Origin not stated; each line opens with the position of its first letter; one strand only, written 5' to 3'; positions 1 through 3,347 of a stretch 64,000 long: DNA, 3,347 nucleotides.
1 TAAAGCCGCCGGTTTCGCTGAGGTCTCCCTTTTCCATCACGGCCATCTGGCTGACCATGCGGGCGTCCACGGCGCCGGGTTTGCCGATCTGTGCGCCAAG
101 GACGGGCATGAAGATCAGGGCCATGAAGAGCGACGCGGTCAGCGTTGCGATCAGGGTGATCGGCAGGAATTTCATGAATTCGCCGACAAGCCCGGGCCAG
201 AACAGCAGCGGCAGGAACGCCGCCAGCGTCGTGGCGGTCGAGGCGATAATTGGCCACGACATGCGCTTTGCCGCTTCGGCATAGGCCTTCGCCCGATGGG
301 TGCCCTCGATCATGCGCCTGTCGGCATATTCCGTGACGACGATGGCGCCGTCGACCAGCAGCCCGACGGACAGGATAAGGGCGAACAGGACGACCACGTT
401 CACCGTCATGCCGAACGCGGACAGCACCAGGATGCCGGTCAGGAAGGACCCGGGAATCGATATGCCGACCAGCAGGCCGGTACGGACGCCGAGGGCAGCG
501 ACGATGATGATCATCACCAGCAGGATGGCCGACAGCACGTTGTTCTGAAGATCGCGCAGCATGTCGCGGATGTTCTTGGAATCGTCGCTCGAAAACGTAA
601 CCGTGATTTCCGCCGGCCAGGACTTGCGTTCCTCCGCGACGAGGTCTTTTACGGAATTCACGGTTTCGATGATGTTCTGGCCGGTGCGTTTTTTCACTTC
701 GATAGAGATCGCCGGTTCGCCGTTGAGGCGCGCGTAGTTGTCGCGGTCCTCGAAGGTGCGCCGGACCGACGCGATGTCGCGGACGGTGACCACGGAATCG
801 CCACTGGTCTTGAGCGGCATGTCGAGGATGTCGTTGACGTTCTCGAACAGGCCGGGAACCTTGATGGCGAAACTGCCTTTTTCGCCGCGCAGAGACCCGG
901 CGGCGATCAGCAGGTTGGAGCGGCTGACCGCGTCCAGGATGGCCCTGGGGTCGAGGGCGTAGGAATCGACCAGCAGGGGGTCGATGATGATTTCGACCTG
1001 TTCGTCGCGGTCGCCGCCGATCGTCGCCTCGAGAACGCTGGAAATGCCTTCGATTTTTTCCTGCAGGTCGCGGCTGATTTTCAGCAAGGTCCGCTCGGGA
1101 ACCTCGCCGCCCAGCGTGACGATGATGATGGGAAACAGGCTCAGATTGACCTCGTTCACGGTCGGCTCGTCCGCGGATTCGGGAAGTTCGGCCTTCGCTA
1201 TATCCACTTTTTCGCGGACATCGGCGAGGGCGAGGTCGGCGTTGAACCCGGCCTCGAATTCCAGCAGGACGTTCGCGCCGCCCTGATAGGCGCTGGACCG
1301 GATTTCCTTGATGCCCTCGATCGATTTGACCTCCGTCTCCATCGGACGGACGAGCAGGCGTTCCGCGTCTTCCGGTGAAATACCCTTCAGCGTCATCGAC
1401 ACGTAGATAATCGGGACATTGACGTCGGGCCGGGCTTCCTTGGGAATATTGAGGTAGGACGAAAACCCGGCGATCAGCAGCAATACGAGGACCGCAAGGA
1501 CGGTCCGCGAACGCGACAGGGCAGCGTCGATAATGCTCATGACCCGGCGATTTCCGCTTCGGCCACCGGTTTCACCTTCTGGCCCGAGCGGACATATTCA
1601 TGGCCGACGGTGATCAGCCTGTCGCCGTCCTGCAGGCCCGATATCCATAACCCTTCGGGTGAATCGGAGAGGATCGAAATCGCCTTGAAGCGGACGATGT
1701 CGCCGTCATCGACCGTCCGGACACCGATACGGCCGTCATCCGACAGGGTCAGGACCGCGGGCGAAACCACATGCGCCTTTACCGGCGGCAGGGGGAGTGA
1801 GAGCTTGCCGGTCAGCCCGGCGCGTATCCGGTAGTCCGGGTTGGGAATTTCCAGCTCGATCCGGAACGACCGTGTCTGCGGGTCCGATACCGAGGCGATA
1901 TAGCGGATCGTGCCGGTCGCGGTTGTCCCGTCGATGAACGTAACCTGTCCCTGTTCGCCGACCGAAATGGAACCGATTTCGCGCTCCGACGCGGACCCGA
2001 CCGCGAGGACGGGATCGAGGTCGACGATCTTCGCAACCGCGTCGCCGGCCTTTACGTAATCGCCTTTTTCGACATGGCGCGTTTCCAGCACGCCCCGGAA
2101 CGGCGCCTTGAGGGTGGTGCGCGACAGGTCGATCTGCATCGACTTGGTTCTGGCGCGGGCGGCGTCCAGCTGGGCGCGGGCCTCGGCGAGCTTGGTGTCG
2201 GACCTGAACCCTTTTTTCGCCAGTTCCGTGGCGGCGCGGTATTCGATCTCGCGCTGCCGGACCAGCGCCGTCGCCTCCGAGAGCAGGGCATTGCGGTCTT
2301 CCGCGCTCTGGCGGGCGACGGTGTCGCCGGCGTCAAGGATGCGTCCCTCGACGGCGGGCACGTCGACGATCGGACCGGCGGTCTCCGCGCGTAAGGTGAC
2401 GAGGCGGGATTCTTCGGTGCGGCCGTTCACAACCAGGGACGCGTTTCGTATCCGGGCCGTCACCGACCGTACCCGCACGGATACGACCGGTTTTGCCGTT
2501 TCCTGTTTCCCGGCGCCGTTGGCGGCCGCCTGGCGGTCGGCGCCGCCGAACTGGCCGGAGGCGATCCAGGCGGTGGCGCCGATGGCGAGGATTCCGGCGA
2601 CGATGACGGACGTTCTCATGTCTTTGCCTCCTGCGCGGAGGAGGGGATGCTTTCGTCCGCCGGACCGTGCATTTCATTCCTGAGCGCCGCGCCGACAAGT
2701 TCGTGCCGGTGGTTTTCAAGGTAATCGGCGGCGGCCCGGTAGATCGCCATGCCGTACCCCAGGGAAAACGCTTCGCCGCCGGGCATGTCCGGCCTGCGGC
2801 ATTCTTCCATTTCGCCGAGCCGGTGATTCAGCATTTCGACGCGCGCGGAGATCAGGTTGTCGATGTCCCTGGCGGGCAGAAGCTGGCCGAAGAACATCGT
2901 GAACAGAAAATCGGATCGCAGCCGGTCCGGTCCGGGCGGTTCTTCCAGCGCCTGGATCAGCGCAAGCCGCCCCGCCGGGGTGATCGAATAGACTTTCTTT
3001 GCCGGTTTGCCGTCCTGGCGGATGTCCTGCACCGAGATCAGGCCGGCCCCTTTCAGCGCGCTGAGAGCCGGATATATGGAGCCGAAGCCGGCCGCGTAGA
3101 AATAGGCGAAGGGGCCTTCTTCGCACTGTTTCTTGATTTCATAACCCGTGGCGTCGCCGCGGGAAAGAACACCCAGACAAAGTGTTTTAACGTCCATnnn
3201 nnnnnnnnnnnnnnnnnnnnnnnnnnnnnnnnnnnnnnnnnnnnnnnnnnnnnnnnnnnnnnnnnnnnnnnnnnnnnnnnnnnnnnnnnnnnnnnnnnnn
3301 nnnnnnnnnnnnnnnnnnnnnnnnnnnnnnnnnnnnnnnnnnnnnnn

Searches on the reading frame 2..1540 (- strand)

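Call 10: search_protein_families(library=pfam, proteins=[window:2-1540:-])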
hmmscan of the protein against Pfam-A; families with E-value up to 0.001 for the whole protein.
window:2-1540:- (513 aa): 1 family
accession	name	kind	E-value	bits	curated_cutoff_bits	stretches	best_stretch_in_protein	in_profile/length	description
PF00873.25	ACR_tran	-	1.5e-95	321.3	28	1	4-485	2-489/1021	AcrB/AcrD/AcrF family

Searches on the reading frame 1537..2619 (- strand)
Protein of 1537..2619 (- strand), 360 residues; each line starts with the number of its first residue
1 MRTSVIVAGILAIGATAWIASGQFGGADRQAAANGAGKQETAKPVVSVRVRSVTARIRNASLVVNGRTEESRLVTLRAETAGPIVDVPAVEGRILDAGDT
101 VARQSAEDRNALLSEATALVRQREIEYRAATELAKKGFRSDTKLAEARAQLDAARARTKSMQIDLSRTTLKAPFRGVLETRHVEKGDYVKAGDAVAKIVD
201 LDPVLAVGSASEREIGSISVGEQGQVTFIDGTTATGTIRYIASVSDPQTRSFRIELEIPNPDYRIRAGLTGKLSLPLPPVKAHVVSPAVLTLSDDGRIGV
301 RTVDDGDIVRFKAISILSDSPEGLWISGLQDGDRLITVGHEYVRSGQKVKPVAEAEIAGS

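Call 10: search_protein_families(library=pfam, proteins=[window:1537-2619:-])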
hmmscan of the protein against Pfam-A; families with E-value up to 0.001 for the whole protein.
window:1537-2619:- (360 aa): 4 families
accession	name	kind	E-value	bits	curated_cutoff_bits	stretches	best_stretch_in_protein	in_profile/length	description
PF13437.12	HlyD_3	-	2.9e-21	76.6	22.2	1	169-262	1-97/106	HlyD family secretion protein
PF16576.10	HlyD_D23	-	5.5e-21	75.3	30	1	70-268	16-211/214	Barrel-sandwich domain of CusB or HlyD membrane-fusion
PF13533.13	Biotin_lipoyl_2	-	0.00049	20.3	29.8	0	169-194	2-27/32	Biotin-lipoyl like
PF00364.28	Biotin_lipoyl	-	0.00094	19.4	22.1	0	168-198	43-73/73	Biotin-requiring enzyme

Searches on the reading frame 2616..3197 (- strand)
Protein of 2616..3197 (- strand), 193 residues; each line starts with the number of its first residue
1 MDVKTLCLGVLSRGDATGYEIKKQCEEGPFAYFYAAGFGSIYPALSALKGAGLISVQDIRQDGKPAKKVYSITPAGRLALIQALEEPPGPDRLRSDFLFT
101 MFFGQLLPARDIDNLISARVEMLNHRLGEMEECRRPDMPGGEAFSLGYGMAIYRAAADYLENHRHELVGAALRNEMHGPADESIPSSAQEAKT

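Call 10: search_protein_families(library=pfam, proteins=[window:2616-3197:-])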
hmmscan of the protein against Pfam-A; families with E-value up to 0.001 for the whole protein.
window:2616-3197:- (193 aa): 1 family
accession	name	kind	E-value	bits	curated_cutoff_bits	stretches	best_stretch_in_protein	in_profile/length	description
PF03551.20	PadR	-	1.5e-13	51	27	1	8-80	2-73/75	Transcriptional regulator PadR-like family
